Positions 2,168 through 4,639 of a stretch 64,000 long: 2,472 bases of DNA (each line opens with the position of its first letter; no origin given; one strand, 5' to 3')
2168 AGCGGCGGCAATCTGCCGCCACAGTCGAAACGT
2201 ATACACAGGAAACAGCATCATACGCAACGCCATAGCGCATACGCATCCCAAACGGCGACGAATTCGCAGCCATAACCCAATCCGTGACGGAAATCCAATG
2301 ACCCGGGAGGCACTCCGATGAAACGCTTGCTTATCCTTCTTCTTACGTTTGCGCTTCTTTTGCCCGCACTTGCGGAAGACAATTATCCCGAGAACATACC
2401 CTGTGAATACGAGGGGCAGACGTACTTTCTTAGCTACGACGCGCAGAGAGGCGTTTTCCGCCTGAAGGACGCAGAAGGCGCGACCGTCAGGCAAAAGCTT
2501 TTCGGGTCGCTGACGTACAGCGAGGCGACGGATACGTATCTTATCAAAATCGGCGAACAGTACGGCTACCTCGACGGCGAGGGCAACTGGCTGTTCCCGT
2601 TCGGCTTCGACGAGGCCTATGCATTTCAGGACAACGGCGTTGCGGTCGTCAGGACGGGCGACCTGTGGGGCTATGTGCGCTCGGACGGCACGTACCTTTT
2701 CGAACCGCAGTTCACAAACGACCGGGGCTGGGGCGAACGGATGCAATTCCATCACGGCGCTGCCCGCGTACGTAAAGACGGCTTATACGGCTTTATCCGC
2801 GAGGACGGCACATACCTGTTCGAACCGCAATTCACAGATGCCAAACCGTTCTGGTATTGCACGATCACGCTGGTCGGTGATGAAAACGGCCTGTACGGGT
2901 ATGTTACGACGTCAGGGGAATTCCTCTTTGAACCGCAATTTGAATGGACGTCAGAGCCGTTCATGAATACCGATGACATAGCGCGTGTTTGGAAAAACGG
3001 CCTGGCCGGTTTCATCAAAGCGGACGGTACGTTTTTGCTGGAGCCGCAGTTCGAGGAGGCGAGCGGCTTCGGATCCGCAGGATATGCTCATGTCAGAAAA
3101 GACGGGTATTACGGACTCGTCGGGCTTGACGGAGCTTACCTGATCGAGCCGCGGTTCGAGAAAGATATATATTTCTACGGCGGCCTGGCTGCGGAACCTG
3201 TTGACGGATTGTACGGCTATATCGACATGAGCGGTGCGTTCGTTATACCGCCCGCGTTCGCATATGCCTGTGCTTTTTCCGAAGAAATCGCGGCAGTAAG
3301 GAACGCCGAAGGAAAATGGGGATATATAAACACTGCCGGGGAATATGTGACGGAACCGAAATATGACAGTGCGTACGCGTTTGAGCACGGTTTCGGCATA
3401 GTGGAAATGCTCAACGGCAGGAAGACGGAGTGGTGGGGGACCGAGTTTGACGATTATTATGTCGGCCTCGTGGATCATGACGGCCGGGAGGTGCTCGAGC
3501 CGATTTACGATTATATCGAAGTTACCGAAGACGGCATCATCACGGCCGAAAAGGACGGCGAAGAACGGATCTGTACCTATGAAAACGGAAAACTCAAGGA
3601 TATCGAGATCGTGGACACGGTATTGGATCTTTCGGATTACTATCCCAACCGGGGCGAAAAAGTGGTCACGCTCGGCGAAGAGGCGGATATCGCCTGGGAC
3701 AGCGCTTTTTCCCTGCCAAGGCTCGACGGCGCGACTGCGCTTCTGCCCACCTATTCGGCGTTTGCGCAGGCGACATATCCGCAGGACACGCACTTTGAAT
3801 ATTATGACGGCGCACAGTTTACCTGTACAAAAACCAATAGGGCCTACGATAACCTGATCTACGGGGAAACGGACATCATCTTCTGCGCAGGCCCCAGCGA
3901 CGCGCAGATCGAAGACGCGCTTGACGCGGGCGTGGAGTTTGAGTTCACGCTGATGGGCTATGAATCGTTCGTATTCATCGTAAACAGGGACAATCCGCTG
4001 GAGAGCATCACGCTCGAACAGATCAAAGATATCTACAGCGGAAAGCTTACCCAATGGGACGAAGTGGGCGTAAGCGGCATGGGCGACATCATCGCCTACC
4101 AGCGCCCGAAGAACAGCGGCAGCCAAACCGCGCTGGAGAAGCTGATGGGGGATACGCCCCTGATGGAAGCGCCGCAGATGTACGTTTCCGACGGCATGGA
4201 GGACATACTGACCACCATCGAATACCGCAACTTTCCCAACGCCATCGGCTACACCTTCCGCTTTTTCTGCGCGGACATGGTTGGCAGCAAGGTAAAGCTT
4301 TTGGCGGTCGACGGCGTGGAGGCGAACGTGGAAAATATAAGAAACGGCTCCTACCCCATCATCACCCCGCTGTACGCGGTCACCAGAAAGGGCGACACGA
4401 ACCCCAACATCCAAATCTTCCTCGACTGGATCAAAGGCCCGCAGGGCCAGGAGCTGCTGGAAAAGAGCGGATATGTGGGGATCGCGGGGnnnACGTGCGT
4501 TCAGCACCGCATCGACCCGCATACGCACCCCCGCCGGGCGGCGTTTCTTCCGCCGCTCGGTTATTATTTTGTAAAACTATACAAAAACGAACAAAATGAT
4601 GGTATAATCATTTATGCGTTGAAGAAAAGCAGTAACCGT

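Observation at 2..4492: Tandem paralogs fusing WG beta-repeats to an orphan PstS-like phosphate-binding domain, with identical 3' ends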

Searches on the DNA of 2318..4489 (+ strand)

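Call 74: search_rna_families(source=L001, start=6900, end=10100, threshold=evalue, max_evalue=1)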
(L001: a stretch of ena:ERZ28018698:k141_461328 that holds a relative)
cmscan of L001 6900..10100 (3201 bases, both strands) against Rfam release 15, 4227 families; matches with E-value up to 1: 3.
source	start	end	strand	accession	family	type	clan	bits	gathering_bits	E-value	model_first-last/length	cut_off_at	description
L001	9148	9249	-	RF01385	isrA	Gene; sRNA;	-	18.5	51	0.63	1-129/129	no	isrA Hfq binding RNA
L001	7204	7321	-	RF02850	Ysr276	Gene; antisense;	-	16.7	100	0.075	1-195/195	no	Yersinia sRNA 276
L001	7054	7079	-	RF02850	Ysr276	Gene; antisense;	-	15.1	100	0.25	137-162/195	no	Yersinia sRNA 276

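Call 91: search_dna_similar(query=L088:4266-5783:+, collection=ecoli_genomes, mode=near, max_rows=12, rows=spread)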
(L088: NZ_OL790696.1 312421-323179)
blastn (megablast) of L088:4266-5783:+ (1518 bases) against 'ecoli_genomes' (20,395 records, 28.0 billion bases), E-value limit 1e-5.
Records with a match: 4638; places in all: 4658; records where one place covers at least 80% of the query: 3348.
Genomes with a match: 4638 of 5426; with a place that covers at least 80% of the query: 3348. Places per genome that has any: lowest 1, median 1, highest 2. On chromosomes: 4658 places; on plasmids: 0.
Best place of each record, by identity: >=99% 1313; 95-99% 1693; 90-95% 682; 80-90% 950.
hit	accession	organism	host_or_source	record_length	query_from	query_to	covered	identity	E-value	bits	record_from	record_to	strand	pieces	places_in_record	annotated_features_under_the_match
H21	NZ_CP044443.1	Escherichia coli strain HeN100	-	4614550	1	1518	100%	100.0%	0e+0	2821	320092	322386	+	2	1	phosphate ABC transporter substrate-binding protein | IS1-like element IS1B family transposase | PstS family phosphate ABC transporter substrate-binding protein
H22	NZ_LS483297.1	Escherichia coli strain NCTC11023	missing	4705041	3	1518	100%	99.5%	0e+0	2756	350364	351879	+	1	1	PstS family phosphate ABC transporter substrate-binding protein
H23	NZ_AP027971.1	Escherichia coli strain VE-V10-F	-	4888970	1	1509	99%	99.3%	0e+0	2732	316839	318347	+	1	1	PstS family phosphate ABC transporter substrate-binding protein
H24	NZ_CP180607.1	Escherichia coli strain PS1Thumoskin9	Homo sapiens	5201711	1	1509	99%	99.0%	0e+0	2704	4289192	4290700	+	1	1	PstS family phosphate ABC transporter substrate-binding protein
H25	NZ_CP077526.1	Escherichia coli O111:NM strain 2010C-3053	Homo sapiens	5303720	1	1518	100%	95.1%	0e+0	2388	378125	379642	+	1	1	PstS family phosphate ABC transporter substrate-binding protein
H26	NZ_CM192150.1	Escherichia coli strain Ec-23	Homo sapiens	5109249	1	1518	100%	89.9%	0e+0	1951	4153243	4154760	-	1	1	PstS family phosphate ABC transporter substrate-binding protein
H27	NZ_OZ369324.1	Escherichia coli strain Esc2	not applicable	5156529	1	1509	99%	90.0%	0e+0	1951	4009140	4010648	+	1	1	PstS family phosphate ABC transporter substrate-binding protein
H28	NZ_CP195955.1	Escherichia coli strain F5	Raw wastewater influent sample from the ...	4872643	1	1503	99%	88.9%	0e+0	1851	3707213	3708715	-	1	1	PstS family phosphate ABC transporter substrate-binding protein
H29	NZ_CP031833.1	Escherichia coli strain 2452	Homo sapiens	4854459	1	235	15%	99.6%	7e-116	427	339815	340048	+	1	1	phosphate ABC transporter substrate-binding protein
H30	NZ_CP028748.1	Escherichia coli strain A27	Tapirus terrestris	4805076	1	235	15%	97.4%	2e-107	399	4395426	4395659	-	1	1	yzgL: protein YzgL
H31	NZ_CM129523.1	Escherichia coli strain DAM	seawater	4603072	1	235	15%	97.4%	2e-107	399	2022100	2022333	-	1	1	yzgL: protein YzgL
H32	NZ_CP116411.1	Escherichia coli strain HH45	Pre-treated sample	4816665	473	536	4%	93.8%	9e-16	95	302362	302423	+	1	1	none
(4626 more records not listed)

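Call 94: get_annotated_region(hit=H22, flank=6000)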
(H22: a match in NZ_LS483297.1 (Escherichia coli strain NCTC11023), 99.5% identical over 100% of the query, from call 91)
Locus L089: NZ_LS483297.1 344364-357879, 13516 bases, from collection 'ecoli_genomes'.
description: Escherichia coli strain NCTC11023 chromosome 1, complete sequence
organism: Escherichia coli strain NCTC11023 (NCBI taxid 562)
replicon: chromosome; assembly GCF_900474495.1
host: missing; source: feces; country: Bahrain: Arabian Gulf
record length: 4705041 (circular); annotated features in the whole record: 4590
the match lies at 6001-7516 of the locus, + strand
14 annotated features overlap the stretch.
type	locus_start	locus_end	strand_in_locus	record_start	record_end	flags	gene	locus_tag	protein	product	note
CDS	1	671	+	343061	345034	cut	glgX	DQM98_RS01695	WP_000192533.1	glycogen debranching protein GlgX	-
CDS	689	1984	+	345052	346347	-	glgC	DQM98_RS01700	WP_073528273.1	glucose-1-phosphate adenylyltransferase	-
CDS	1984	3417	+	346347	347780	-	glgA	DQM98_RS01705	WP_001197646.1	glycogen synthase GlgA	-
CDS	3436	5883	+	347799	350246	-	glgP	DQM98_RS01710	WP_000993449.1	glycogen phosphorylase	-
CDS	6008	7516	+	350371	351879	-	-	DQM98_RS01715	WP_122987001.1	PstS family phosphate ABC transporter substrate-binding protein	-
CDS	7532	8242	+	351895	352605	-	-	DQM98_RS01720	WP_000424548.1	hypothetical protein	-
CDS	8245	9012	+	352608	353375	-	-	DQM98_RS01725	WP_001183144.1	hypothetical protein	-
CDS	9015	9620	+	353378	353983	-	-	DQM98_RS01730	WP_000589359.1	hypothetical protein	-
CDS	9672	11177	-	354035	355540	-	glpD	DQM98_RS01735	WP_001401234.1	glycerol-3-phosphate dehydrogenase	-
CDS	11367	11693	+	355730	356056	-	glpE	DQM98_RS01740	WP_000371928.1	thiosulfate sulfurtransferase GlpE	-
CDS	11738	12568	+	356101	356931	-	glpG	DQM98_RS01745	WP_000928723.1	rhomboid family intramembrane serine protease GlpG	-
CDS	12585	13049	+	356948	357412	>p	-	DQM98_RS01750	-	DeoR/GlpR family transcriptional regulator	incomplete; partial in the middle of a contig; missing C-terminus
CDS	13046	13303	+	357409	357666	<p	-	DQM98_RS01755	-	glycogen/starch/alpha-glucan phosphorylase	incomplete; partial in the middle of a contig; missing N-terminus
CDS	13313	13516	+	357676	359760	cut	malQ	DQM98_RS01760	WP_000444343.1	4-alpha-glucanotransferase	-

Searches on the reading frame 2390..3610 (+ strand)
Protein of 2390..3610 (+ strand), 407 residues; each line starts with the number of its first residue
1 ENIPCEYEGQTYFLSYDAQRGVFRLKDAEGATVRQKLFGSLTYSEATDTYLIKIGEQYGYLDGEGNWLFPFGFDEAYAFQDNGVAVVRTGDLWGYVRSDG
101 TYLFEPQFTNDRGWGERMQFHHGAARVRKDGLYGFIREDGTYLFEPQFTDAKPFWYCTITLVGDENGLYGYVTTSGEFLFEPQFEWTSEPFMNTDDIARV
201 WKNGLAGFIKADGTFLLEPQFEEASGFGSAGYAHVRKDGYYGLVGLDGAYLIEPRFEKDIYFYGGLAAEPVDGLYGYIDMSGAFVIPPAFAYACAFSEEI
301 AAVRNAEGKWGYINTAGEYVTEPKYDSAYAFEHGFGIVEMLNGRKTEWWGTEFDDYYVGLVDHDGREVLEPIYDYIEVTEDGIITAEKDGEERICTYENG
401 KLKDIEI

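Call 48: search_solved_structures(query=window:2390-3610:+, max_evalue=1, show_alignments=1)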
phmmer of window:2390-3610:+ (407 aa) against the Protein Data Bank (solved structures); distinct sequences matched with E-value up to 1: 2.
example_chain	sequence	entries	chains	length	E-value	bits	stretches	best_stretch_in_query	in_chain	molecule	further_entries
1ac0_A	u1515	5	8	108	0.038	16.3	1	137-190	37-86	GLUCOAMYLASE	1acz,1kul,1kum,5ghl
6frv_A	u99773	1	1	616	0.82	11.9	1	137-190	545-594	Glucoamylase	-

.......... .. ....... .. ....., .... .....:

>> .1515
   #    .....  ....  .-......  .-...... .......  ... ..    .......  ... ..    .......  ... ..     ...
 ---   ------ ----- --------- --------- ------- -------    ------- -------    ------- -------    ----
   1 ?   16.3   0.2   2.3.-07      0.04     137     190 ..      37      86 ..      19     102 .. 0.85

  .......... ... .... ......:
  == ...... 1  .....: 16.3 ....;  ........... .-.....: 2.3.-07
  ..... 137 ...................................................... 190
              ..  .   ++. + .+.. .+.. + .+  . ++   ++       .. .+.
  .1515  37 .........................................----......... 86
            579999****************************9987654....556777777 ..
